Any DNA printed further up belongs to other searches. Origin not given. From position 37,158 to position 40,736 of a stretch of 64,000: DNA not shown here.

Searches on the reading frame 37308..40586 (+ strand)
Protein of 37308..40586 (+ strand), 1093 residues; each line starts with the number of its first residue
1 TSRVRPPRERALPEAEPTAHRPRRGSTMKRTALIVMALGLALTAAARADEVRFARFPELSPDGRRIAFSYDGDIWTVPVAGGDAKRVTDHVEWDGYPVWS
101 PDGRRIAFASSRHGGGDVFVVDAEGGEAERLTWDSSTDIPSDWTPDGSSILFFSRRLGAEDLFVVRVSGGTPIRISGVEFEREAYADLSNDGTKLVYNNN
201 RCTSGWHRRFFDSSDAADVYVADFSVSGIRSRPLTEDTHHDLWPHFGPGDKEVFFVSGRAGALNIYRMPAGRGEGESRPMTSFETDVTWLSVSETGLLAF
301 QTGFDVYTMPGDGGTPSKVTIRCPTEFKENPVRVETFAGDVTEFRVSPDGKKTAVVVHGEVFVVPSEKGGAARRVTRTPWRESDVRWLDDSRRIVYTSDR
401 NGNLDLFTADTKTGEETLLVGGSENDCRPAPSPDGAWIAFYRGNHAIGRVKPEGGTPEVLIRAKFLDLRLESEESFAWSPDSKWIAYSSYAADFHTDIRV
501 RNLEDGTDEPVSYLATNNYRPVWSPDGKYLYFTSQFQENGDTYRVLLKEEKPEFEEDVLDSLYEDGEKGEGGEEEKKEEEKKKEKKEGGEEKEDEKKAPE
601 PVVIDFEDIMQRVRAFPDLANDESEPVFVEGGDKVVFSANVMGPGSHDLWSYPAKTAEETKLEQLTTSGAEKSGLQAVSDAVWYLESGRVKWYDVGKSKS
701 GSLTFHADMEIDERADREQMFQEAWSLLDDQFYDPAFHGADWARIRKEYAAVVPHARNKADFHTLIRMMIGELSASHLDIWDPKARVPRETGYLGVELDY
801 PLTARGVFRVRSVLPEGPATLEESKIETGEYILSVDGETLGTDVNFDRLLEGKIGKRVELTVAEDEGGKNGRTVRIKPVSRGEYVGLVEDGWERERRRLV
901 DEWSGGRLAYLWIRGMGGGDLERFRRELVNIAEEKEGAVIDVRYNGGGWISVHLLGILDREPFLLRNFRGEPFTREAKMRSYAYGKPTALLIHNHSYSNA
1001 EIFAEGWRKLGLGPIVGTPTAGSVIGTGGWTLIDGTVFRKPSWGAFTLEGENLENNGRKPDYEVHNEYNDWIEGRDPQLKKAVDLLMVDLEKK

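Call 34: search_protein_families(library=pfam, proteins=[window:37308-40586:+], max_evalue=0.001)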
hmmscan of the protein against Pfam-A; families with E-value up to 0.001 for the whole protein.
window:37308-40586:+ (1093 aa): 9 families
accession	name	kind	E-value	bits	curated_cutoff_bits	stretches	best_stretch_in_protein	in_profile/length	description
PF07676.18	PD40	-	4e-45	151.3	20.9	3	85-120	2-38/38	WD40-like Beta Propeller Repeat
PF14684.11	Tricorn_C1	-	9.7e-20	70.7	24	1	714-771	2-59/59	Tricorn protease C1 domain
PF03572.23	Peptidase_S41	-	2.5e-19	69.9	24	1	908-1064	2-165/165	Peptidase family S41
PF00930.27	DPPIV_N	-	4.2e-14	52.5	22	0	53-89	44-80/354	Dipeptidyl peptidase IV (DPP IV) N-terminal region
PF14685.13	PDZ_Tricorn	-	1.1e-07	32.1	25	1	792-875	1-87/88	Tricorn protease PDZ domain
PF17820.7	PDZ_6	-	3.4e-05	24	27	1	810-863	2-53/54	PDZ domain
PF02897.21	Peptidase_S9_N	-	4.4e-05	22.9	24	0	475-543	128-197/414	Prolyl oligopeptidase, N-terminal beta-propeller domain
PF10647.15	Gmad1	-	0.00047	20.5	20.5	0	326-399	98-181/251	Lipoprotein LpqB beta-propeller domain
PF25174.1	Beta-prop_THOC3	-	0.00048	19.6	305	0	475-535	93-149/272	THOC3 beta-propeller domain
